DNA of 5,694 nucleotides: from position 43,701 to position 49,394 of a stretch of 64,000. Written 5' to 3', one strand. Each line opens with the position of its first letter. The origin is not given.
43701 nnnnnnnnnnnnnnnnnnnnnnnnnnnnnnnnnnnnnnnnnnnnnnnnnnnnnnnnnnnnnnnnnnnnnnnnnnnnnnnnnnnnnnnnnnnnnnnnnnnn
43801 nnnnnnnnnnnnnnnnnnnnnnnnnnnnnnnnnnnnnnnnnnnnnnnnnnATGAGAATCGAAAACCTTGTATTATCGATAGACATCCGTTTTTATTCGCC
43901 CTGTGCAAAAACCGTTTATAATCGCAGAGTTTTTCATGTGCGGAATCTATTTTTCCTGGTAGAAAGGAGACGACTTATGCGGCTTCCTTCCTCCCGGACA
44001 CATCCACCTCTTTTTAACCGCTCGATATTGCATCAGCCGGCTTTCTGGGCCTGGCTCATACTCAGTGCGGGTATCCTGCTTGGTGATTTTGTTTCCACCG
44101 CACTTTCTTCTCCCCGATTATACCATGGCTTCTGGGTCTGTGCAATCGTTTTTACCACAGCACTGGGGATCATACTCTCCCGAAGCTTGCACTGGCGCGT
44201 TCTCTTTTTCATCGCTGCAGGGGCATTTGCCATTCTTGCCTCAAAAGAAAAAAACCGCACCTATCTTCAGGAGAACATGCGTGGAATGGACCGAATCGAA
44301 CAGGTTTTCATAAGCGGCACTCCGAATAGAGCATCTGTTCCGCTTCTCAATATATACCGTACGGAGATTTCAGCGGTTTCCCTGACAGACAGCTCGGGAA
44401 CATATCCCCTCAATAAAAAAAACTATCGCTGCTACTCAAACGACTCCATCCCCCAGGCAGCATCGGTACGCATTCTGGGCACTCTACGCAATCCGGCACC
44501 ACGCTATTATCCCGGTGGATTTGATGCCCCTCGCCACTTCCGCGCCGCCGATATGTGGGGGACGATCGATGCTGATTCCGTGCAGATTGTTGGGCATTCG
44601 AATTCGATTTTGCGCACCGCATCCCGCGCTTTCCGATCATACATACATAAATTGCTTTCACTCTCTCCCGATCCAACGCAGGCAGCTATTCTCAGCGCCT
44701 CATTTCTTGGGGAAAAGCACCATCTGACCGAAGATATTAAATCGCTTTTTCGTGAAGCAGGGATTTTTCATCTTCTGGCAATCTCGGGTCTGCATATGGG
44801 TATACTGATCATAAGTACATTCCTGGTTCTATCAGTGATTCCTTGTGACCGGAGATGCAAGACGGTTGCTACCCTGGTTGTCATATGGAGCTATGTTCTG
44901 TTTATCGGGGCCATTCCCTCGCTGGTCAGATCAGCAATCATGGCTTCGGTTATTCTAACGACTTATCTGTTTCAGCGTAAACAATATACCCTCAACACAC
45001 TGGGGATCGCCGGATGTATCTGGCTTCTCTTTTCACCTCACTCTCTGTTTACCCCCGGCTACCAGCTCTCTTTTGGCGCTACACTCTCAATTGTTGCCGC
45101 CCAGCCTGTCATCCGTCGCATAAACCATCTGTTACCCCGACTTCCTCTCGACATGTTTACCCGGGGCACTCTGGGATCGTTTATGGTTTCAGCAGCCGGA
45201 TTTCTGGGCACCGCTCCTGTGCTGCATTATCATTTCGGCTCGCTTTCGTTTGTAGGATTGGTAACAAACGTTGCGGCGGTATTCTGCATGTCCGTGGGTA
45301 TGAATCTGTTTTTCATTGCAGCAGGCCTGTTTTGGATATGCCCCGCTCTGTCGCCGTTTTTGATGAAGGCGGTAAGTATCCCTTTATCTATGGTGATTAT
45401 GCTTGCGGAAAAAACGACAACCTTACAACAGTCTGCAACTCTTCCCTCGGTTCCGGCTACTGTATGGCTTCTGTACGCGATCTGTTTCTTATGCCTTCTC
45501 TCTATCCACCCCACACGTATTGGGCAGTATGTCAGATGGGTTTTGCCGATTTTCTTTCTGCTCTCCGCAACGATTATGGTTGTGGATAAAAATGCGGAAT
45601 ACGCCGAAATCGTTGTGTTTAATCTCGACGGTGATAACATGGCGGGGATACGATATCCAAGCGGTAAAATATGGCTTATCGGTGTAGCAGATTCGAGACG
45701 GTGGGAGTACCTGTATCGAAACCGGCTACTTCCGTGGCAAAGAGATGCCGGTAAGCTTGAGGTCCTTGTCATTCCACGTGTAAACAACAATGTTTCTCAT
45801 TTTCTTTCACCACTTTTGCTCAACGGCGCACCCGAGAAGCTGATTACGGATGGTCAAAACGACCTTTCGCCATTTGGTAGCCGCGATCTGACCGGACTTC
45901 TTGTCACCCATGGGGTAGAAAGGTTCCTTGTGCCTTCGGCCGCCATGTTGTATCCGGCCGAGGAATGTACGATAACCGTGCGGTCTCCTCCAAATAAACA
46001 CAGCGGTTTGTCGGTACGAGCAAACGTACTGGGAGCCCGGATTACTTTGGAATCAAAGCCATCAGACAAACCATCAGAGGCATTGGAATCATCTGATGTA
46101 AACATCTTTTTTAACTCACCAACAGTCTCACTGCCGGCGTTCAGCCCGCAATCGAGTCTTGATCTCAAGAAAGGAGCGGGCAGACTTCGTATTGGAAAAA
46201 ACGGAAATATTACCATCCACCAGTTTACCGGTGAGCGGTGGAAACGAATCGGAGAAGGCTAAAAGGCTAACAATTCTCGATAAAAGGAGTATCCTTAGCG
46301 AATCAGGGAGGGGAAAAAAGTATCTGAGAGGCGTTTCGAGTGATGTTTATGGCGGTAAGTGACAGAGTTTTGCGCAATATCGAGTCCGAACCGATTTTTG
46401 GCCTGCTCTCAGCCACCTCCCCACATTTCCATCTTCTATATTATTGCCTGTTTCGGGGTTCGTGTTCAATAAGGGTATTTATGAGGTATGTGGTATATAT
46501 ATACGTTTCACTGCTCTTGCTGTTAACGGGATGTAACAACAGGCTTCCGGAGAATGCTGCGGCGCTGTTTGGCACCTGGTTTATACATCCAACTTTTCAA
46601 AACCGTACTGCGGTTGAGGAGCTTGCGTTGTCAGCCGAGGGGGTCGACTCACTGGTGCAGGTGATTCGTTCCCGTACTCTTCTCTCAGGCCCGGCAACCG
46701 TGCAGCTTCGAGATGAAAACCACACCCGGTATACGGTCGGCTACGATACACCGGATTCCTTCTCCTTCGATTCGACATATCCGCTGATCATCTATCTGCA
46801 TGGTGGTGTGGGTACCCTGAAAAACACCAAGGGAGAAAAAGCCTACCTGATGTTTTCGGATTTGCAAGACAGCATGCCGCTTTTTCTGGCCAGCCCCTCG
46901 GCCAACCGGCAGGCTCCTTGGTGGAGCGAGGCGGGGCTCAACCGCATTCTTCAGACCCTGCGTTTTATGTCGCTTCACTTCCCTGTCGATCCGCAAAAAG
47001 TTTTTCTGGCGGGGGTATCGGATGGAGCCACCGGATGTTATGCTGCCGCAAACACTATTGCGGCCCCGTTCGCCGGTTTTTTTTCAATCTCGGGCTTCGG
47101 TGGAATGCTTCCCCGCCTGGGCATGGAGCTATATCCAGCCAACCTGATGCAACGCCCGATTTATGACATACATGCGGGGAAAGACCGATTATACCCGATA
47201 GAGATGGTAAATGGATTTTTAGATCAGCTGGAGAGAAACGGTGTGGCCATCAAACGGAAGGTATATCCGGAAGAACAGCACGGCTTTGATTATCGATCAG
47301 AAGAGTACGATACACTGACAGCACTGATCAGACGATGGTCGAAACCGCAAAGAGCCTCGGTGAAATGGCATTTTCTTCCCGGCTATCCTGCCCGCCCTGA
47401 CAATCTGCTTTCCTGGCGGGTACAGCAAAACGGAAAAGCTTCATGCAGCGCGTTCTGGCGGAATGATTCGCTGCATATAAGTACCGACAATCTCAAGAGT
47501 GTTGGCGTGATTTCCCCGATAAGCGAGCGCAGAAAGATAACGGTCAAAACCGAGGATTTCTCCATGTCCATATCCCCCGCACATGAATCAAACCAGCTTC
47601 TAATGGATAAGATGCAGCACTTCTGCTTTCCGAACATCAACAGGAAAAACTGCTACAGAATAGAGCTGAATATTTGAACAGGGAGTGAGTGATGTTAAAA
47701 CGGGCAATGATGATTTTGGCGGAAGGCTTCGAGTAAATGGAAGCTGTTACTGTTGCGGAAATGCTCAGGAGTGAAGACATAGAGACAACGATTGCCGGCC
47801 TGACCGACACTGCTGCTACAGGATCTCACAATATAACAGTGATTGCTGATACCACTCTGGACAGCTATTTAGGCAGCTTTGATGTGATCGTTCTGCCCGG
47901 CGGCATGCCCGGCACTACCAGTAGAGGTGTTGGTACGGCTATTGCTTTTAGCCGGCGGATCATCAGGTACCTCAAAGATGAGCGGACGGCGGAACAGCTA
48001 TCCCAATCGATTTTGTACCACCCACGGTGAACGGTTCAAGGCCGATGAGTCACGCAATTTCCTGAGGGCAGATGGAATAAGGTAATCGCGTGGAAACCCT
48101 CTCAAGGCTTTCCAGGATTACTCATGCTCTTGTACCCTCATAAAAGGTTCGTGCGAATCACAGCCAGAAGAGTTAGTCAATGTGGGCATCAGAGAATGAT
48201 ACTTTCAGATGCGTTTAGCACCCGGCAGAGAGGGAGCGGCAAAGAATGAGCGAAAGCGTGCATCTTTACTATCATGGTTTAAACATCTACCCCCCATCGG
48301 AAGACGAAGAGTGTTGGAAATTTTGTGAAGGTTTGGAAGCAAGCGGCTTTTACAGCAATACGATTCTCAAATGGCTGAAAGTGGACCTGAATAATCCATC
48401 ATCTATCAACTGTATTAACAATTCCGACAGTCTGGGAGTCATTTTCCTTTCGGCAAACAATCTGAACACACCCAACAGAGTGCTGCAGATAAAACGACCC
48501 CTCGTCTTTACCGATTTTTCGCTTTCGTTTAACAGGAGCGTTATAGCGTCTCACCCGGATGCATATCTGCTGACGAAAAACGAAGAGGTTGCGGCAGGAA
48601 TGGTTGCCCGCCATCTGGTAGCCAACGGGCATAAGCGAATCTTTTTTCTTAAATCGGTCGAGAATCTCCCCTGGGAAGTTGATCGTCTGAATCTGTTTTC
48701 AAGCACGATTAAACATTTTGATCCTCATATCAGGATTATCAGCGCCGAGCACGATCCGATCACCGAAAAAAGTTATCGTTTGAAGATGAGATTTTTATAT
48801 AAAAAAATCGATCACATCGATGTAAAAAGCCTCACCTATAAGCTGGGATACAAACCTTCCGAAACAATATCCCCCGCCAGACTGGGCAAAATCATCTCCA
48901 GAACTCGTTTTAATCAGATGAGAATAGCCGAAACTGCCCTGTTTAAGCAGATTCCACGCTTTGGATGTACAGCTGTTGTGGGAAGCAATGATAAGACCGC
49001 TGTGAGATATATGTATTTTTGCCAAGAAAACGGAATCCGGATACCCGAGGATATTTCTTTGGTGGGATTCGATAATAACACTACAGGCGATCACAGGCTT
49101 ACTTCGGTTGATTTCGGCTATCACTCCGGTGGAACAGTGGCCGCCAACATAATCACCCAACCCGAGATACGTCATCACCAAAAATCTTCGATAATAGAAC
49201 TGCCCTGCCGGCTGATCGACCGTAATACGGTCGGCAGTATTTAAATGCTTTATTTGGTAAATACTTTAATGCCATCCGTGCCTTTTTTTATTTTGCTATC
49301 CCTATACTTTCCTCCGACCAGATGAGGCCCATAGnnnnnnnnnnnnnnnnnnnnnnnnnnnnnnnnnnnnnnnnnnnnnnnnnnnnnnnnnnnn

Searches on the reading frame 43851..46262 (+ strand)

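Call 40: search_protein_families(library=pfam, proteins=[window:43851-46262:+], max_evalue=0.00001)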
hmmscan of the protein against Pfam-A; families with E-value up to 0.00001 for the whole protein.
window:43851-46262:+ (803 aa): 1 family
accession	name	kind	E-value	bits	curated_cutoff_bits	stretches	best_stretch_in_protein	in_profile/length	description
PF03772.21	Competence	-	5e-50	170.8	23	1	285-550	2-264/270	Competence protein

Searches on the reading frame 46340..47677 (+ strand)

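Call 40: search_protein_families(library=pfam, proteins=[window:46340-47677:+], max_evalue=0.00001)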
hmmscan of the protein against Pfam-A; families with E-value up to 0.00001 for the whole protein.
window:46340-47677:+ (445 aa): 1 family
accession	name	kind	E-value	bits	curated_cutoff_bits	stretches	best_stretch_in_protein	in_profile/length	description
PF01738.24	DLH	-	3.6e-06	27.2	21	1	205-324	83-198/217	Dienelactone hydrolase family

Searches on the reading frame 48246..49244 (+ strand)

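Call 40: search_protein_families(library=pfam, proteins=[window:48246-49244:+], max_evalue=0.00001)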
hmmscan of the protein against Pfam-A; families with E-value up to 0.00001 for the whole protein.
window:48246-49244:+ (332 aa): 2 families
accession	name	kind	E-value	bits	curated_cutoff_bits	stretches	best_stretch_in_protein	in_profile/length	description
PF13377.12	Peripla_BP_3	-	3.4e-17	63.5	26.5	1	232-329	69-167/167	Periplasmic binding protein-like domain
PF00532.27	Peripla_BP_1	-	2.8e-06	27.5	22.2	0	224-324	168-278/281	Periplasmic binding proteins and sugar binding domain of LacI family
